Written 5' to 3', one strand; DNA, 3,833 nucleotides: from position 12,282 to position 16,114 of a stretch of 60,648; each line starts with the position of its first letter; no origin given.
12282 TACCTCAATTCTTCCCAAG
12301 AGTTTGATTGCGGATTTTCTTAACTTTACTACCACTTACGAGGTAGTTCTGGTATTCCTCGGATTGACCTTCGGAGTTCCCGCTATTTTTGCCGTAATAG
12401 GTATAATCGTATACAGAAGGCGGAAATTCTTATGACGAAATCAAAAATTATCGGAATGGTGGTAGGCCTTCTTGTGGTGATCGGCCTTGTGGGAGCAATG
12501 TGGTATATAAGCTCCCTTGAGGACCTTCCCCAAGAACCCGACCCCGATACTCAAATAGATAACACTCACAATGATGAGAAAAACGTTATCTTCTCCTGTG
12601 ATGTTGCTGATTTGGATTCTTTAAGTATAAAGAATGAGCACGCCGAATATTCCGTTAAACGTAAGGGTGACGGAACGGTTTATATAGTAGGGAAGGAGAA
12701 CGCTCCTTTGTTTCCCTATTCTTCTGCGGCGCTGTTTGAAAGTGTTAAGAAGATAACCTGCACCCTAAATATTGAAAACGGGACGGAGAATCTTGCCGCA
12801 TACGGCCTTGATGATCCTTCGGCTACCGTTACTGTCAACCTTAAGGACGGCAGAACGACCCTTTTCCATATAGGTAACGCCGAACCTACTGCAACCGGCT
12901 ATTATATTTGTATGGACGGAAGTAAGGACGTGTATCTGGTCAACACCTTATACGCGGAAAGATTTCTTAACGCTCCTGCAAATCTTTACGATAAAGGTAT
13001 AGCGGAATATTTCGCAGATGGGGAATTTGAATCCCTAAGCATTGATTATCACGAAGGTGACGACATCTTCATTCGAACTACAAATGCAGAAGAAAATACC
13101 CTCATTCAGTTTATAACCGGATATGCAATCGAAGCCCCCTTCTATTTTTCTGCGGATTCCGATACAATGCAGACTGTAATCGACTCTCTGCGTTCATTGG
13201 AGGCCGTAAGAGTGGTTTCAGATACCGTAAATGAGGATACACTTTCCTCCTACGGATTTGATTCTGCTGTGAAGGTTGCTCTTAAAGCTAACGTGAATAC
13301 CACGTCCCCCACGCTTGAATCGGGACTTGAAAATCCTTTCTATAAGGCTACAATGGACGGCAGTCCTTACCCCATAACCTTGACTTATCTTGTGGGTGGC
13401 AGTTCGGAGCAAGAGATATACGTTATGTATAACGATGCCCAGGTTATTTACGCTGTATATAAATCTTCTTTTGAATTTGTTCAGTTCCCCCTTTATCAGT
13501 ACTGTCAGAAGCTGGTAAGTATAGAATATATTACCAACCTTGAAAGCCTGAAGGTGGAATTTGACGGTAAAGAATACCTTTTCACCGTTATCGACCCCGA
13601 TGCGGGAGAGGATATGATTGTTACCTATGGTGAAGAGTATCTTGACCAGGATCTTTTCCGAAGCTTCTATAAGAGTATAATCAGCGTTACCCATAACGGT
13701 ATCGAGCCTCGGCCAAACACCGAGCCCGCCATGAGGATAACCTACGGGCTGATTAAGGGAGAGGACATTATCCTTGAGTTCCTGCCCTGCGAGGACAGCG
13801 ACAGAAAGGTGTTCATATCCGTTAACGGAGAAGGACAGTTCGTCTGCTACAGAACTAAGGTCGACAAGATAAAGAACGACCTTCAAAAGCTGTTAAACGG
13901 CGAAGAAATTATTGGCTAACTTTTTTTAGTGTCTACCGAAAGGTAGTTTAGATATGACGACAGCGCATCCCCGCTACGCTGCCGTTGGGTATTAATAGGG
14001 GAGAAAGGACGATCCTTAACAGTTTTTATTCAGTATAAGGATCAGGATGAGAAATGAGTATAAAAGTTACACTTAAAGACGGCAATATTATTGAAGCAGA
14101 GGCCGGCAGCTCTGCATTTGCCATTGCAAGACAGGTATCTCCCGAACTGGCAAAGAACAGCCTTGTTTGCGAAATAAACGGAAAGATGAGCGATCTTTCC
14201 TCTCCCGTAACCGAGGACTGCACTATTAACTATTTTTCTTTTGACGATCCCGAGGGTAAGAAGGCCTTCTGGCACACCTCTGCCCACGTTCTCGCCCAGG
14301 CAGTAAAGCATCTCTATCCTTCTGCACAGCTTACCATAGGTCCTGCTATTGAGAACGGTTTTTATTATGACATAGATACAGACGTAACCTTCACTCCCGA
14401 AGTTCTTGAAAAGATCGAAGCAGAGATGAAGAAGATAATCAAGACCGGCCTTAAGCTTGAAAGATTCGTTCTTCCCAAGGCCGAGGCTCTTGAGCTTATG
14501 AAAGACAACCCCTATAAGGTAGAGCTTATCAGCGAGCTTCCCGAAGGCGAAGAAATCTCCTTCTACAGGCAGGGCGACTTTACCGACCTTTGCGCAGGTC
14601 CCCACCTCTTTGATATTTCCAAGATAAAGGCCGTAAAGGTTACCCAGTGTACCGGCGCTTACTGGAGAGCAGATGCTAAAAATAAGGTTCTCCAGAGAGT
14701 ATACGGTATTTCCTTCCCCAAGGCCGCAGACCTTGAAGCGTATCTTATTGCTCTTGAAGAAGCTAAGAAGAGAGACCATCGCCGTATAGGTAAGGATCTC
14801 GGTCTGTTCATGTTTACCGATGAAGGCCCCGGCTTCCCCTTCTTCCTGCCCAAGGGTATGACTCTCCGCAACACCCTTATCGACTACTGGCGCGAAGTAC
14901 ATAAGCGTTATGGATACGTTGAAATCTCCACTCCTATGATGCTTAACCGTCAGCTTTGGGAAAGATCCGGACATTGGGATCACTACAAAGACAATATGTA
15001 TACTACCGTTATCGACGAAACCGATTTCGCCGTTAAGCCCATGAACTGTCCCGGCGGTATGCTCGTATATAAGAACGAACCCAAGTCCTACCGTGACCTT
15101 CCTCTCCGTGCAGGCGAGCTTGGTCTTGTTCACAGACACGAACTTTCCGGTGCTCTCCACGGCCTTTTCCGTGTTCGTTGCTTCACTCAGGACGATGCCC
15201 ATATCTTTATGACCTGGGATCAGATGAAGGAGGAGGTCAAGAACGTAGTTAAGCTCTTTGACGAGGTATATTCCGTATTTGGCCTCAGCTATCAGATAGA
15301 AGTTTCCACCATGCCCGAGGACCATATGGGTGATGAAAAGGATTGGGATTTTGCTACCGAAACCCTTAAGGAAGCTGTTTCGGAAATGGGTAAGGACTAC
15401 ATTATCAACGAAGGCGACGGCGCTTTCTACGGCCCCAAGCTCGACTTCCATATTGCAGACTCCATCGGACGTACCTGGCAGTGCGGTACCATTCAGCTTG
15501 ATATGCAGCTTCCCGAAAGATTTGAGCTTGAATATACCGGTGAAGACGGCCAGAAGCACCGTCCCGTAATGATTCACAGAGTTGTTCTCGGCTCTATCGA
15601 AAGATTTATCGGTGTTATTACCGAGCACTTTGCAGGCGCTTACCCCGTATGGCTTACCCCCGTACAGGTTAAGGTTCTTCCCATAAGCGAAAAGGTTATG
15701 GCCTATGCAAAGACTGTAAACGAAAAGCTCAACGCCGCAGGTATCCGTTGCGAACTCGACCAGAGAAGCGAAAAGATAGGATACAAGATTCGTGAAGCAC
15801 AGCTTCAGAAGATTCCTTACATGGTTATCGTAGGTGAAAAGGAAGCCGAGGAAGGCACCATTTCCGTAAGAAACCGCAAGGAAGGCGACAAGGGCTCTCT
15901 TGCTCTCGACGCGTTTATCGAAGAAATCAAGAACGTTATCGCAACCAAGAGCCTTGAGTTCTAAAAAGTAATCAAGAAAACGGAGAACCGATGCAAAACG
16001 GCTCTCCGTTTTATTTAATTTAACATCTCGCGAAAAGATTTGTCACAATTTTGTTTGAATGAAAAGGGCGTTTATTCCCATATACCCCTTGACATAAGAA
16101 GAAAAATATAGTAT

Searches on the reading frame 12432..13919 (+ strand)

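Call 63: search_protein_families(library=pfam, proteins=[window:12432-13919:+], max_evalue=0.00001)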
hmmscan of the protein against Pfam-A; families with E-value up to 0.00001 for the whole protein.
window:12432-13919:+ (495 aa): 1 family
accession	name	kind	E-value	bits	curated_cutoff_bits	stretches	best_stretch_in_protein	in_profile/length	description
PF14238.11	DUF4340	-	8.7e-35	121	25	2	85-278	3-182/183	Domain of unknown function (DUF4340)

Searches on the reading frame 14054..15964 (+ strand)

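Call 63: search_protein_families(library=pfam, proteins=[window:14054-15964:+], max_evalue=0.00001)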
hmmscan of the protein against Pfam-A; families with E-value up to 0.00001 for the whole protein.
window:14054-15964:+ (636 aa): 4 families
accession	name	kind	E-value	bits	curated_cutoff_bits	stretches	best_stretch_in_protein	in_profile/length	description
PF00587.30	tRNA-synt_2b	-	5.2e-46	157.4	29.3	1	319-526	4-179/179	tRNA synthetase class II core domain (G, H, P, S and T)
PF03129.25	HGTP_anticodon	-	7.4e-29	100.2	21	1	538-627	1-93/94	Anticodon binding domain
PF07973.19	tRNA_SAD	-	4.7e-12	46.1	24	1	168-217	1-44/44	Threonyl and Alanyl tRNA synthetase second additional domain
PF02824.27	TGS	-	9.9e-09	35.6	22.2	1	3-58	1-56/60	TGS domain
